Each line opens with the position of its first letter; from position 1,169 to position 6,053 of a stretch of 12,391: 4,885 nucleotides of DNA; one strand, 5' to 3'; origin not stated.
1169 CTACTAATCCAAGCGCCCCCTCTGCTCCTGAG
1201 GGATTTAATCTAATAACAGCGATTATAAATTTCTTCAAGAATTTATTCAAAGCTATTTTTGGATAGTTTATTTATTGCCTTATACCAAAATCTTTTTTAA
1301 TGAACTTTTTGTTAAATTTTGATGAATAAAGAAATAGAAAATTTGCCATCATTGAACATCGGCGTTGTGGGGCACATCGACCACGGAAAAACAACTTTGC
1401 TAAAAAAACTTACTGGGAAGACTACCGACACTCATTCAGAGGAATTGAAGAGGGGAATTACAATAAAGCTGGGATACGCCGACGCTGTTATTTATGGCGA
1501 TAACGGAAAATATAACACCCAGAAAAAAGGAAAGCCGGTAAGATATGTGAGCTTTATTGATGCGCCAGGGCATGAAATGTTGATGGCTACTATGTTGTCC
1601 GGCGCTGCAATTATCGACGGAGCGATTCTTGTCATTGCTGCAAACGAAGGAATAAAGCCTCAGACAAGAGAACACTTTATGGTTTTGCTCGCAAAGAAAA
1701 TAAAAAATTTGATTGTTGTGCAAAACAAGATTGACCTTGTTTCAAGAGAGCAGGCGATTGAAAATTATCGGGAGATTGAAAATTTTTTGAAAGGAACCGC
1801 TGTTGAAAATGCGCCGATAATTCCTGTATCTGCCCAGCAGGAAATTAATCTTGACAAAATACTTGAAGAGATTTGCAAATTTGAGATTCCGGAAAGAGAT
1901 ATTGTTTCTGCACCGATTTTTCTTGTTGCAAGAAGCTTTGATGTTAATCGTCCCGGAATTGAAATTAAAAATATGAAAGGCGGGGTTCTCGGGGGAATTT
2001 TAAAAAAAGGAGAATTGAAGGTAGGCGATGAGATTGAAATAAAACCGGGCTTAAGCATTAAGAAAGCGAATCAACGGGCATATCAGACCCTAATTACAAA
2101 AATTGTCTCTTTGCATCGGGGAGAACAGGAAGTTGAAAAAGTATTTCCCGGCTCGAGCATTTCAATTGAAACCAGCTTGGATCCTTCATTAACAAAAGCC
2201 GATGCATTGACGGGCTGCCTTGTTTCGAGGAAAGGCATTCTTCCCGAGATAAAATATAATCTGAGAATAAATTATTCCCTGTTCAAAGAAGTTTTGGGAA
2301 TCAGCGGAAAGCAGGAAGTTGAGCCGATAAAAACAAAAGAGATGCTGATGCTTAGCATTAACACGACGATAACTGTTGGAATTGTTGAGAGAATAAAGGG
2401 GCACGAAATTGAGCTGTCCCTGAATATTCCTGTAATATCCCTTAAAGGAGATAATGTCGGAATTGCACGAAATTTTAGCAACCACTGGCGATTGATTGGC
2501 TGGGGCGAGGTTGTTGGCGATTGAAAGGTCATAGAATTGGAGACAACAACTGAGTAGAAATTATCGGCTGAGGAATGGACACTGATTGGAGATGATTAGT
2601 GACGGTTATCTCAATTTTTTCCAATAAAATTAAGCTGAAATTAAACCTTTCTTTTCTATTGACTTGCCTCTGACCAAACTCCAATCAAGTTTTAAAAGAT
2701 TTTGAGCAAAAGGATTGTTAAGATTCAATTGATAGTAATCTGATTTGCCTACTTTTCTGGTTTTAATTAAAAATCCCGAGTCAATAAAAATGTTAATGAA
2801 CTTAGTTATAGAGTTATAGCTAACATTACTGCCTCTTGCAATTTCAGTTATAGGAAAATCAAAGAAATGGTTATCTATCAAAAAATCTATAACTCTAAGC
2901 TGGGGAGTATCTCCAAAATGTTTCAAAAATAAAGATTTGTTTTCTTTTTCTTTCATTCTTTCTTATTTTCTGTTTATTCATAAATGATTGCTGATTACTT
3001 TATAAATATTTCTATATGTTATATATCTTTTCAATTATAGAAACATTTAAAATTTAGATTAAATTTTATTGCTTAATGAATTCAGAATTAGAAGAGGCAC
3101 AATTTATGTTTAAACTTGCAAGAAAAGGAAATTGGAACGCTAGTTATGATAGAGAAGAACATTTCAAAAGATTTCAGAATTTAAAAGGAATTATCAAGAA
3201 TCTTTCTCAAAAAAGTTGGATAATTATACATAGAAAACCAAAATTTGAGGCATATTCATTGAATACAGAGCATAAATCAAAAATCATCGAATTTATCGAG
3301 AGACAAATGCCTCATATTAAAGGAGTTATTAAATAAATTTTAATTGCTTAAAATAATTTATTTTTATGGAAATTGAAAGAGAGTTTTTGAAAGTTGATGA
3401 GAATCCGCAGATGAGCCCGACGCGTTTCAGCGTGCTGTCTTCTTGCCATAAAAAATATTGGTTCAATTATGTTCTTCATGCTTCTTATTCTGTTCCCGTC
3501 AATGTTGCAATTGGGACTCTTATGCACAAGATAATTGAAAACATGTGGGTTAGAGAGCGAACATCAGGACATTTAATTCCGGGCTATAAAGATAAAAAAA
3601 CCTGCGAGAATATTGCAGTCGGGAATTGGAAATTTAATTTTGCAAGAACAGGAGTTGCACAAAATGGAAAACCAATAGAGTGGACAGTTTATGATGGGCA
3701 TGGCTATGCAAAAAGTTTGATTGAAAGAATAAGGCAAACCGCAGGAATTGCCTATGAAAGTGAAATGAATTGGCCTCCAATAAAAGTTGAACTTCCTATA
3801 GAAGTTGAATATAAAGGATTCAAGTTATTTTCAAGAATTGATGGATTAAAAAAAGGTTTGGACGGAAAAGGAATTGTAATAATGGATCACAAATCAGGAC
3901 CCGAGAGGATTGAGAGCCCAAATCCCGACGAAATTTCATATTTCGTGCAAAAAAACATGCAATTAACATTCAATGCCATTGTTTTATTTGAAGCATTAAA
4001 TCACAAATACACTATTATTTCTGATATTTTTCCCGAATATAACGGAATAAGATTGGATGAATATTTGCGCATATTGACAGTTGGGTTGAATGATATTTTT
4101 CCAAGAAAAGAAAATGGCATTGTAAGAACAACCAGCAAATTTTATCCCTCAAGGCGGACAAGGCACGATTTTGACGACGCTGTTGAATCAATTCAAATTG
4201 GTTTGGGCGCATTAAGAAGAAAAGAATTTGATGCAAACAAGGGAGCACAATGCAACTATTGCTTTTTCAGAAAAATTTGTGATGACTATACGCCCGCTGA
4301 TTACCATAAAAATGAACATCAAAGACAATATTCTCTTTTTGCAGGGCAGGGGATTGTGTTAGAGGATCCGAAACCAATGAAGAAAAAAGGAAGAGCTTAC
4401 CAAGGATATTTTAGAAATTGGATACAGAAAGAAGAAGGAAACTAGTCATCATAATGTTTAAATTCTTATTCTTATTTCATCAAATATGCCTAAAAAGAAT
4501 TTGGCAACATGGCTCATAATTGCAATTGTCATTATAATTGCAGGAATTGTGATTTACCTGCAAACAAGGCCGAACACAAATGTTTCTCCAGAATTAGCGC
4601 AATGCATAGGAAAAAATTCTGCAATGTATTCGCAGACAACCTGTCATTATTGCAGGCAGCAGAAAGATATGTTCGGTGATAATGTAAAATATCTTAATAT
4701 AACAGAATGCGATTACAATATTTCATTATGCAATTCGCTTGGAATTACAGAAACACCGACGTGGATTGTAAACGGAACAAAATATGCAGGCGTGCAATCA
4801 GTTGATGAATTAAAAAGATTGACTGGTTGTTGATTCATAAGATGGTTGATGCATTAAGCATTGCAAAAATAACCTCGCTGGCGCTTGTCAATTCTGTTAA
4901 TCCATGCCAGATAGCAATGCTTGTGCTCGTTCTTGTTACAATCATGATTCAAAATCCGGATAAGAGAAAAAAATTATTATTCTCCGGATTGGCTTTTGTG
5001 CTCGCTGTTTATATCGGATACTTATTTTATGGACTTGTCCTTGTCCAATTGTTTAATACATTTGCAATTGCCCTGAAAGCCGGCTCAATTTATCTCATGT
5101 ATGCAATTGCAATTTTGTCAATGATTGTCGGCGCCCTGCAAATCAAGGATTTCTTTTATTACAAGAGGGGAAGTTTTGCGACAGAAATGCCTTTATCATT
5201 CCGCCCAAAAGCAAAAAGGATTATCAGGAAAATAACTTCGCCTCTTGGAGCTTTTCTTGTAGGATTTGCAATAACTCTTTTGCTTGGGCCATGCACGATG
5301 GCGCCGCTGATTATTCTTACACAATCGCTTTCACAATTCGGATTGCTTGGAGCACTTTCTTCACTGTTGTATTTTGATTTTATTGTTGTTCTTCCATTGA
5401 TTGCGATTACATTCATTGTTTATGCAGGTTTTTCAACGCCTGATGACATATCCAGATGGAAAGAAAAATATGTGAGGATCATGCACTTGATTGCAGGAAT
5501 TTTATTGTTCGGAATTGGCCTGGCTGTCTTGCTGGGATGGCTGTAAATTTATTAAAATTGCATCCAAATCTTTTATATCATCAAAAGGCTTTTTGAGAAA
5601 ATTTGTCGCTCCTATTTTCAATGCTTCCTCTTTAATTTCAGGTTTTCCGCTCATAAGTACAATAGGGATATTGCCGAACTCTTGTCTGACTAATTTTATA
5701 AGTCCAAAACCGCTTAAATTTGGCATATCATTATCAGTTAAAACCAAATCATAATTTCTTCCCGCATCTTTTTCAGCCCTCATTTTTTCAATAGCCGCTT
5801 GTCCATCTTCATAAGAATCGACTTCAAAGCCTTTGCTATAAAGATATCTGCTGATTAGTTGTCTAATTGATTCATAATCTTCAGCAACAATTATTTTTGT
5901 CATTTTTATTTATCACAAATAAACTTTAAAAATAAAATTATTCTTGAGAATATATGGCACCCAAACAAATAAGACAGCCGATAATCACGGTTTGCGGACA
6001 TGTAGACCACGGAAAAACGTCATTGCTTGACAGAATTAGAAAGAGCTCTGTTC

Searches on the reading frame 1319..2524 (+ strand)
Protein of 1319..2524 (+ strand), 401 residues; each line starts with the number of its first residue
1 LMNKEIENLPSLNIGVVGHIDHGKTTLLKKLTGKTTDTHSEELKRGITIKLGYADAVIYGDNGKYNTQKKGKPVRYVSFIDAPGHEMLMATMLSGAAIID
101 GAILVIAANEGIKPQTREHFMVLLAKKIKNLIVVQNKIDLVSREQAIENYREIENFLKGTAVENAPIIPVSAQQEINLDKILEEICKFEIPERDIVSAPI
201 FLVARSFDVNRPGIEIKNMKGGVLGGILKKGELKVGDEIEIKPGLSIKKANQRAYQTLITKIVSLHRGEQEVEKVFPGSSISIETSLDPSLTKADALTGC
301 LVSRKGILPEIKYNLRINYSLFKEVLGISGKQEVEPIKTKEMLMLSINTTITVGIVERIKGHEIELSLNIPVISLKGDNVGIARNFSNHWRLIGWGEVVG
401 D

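Call 7: search_protein_families(library=pfam, proteins=[window:1319-2524:+])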
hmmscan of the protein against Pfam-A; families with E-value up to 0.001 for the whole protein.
window:1319-2524:+ (401 aa): 6 families
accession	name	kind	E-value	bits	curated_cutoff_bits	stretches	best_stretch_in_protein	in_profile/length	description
PF00009.33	GTP_EFTU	-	2.2e-37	128.9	26.5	1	11-187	3-184/188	Elongation factor Tu GTP binding domain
PF09173.17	eIF2_C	-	1.6e-26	92.7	22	1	314-398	2-86/86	Initiation factor eIF2 gamma, C terminal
PF03193.22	RsgA_GTPase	-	1.1e-06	29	30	1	96-185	20-104/174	RsgA GTPase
PF01926.29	MMR_HSR1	-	1.4e-06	28.8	21.9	1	14-137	2-113/113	50S ribosome-binding GTPase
PF16897.10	MMR_HSR1_Xtn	-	5.4e-05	23.6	35.2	1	129-185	56-100/106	C-terminal region of MMR_HSR1 domain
PF03144.31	GTP_EFTU_D2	-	9.1e-05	23.3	30.3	1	221-286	1-59/73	Elongation factor Tu domain 2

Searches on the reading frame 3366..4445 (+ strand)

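Call 7: search_protein_families(library=pfam, proteins=[window:3366-4445:+])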
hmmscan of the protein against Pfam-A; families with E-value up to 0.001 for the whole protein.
window:3366-4445:+ (359 aa): 1 family
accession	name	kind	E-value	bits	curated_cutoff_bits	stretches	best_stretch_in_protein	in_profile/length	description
PF12705.13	PDDEXK_1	-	4.2e-18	66.6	22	1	15-306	1-247/247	PD-(D/E)XK nuclease superfamily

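Call 66: search_protein_families(library=phrogs, proteins=[window:3366-4445:+], max_evalue=0.001)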
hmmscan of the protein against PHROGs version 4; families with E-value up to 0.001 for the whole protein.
window:3366-4445:+ (359 aa): 3 families
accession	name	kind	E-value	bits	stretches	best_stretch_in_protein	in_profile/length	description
phrog_69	-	DNA, RNA and nucleotide metabolism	1.1e-11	45.4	1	12-313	86-331/501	exonuclease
phrog_1218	-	DNA, RNA and nucleotide metabolism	3.5e-09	37.4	1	16-178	10-163/364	exonuclease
phrog_1706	-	DNA, RNA and nucleotide metabolism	0.00085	19.9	0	40-177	78-143/293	CRISPR/Cas system associated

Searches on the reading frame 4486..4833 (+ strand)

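Call 50: search_protein_families(library=pfam, proteins=[window:4486-4833:+], max_evalue=0.01)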
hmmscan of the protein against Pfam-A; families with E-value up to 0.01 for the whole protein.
window:4486-4833:+ (115 aa): 2 families
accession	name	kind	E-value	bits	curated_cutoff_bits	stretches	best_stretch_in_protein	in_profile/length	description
PF13462.12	Thioredoxin_4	-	0.00046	20.8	23.2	1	83-112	133-162/165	Thioredoxin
PF13192.12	Thioredoxin_3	-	0.0074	16.7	24.8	0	51-112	8-74/76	Thioredoxin domain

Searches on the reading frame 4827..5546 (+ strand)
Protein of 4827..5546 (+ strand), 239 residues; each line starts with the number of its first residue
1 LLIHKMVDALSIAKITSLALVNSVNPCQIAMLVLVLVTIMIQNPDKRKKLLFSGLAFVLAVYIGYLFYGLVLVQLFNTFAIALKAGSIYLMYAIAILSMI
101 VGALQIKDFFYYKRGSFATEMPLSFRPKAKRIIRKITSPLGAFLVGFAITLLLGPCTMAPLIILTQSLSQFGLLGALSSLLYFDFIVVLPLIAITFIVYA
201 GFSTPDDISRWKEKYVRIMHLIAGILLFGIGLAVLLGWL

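Call 7: search_protein_families(library=pfam, proteins=[window:4827-5546:+])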
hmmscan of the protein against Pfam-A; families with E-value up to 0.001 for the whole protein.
window:4827-5546:+ (239 aa): 1 family
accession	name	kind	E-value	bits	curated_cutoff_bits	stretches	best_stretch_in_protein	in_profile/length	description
PF11139.14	SfLAP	-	1.3e-06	28.5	35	1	16-151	2-122/213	Sap, sulfolipid-1-addressing protein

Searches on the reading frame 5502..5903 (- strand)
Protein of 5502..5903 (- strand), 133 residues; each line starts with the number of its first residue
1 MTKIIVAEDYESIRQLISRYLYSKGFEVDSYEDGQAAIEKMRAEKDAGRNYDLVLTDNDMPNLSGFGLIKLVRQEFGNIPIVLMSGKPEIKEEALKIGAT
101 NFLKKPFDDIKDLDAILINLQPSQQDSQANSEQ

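Call 50: search_protein_families(library=pfam, proteins=[window:5502-5903:-], max_evalue=0.01)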
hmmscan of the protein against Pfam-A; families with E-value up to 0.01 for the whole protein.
window:5502-5903:- (133 aa): 1 family
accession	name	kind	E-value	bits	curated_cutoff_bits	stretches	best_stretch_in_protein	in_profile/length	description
PF00072.30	Response_reg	-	2.4e-22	79.6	30.2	1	4-110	1-104/111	Response regulator receiver domain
